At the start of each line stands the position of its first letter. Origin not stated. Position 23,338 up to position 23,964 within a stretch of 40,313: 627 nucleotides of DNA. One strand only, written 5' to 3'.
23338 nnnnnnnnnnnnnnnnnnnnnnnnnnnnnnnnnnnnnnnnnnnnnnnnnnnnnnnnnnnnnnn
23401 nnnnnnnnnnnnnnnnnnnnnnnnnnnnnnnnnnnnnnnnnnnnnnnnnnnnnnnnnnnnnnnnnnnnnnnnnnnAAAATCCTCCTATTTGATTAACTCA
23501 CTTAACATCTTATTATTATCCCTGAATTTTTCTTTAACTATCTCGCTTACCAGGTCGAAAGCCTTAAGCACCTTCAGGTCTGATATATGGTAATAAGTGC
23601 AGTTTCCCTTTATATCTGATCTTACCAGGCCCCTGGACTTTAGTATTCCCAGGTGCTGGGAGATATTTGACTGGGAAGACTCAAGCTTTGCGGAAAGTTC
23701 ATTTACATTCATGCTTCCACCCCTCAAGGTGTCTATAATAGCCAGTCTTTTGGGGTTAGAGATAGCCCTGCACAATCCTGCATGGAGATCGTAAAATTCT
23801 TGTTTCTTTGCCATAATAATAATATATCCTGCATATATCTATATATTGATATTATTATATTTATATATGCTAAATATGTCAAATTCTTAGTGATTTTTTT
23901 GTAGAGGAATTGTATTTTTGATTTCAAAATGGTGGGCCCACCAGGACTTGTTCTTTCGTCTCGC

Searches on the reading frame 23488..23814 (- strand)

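Call 4: search_protein_families(library=pfam, proteins=[window:23488-23814:-], max_evalue=1)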
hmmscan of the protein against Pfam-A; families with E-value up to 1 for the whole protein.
window:23488-23814:- (109 aa): 21 families
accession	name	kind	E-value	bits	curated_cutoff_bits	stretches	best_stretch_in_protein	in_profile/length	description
PF01022.26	HTH_5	-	2.2e-13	50.3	22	1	20-66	1-47/47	Bacterial regulatory protein, arsR family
PF12840.13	HTH_20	-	2.7e-10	40.5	27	1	19-66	2-50/51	Helix-turn-helix domain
PF12802.13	MarR_2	-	0.00045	20.8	27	1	30-65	17-51/61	MarR family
PF25212.1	HVO_A0114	-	0.00099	19.3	27.6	1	17-70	18-72/84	HVO_A0114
PF08100.18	Dimerisation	-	0.0017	18.6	25.6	1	23-78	27-84/93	O-methyltransferase dimerisation domain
PF01978.25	TrmB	-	0.002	18.4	25.6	1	31-79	19-66/68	Sugar-specific transcriptional regulator TrmB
PF13412.12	HTH_24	-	0.002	18.1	21.9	1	20-65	2-48/48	Winged helix-turn-helix DNA-binding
PF25213.1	HVO_A0261_N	-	0.0028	17.9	35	1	20-67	10-57/86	HVO_A0261 N-terminal domain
PF13601.12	HTH_34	-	0.0033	18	27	1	23-68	2-48/80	Winged helix DNA-binding domain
PF09339.16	HTH_IclR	-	0.0036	17.5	22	1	32-67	16-51/52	IclR helix-turn-helix domain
PF24034.1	DUF7343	-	0.0071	16.6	27.6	1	22-66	6-50/62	Domain of unknown function (DUF7343)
PF21476.4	PF0610-like_N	-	0.0084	16.8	33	1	26-55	6-35/50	PF0610-like, N-terminal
PF01047.28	MarR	-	0.013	15.8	24.6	1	33-66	16-49/59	MarR family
PF02082.26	Rrf2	-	0.022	15.3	30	1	27-66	15-55/132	Iron-dependent Transcriptional regulator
PF13545.12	HTH_Crp_2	-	0.023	15.1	27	1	35-85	23-69/70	Crp-like helix-turn-helix domain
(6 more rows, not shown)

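Call 64: search_protein_families(library=ncbifam, proteins=[window:23488-23814:-], max_evalue=0.01)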
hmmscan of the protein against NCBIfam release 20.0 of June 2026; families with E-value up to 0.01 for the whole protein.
window:23488-23814:- (109 aa): 12 families
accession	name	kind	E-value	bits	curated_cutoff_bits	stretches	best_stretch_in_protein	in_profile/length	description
NF033788.1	HTH_metalloreg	subfamily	2e-21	75.6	55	1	13-83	3-74/77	metalloregulator ArsR/SmtB family transcription factor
NF033789.1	repress_SdpR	subfamily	8.6e-15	54.4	100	1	16-78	3-65/79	autorepressor SdpR family transcription factor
NF047906.1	CdPbTransRegCmtR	equivalog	2.5e-12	46.6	150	1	9-93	9-93/104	Cd(II)/Pb(II)-sensing metalloregulatory transcriptional regulator CmtR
NF045707.1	Dbac_1936_reg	equivalog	1.9e-10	40.7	115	1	8-95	4-91/99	ArsR/SmtB-type metalloregulator TsoR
NF040642.1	sulf_sens_BigR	equivalog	2.8e-10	40.1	155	1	12-87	11-86/95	sulfite-sensing transcriptional repressor BigR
TIGR01884.1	cas_HTH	subfamily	1.8e-07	30.7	60.2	1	16-72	137-195/202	CRISPR-associated CARF protein Csa3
NF041413.1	ArsR_Rv2640c_fam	equivalog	2.5e-07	31.1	155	1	16-86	37-109/118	Rv2640c family ArsR-like transcriptional regulator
NF007528.0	PRK10141.1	subfamily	2.5e-07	30.6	97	1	14-80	9-76/117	metalloregulator ArsR/SmtB family transcription factor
NF053755.1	MsvR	equivalog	2.7e-07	30.5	220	1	15-69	7-61/236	transcriptional factor MsvR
NF052532.1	TransRegPagRBaca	equivalog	8.7e-07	29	170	1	11-92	17-98/99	transcriptional repressor PagR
NF053602.1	Phr_regulator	exception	0.007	16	320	0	23-68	14-59/191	heat shock transcription regulator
NF040939.2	trans_reg_lrs14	equivalog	0.0097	15.9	90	0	31-66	32-68/103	Lrs14 family HTH-type transcriptional regulator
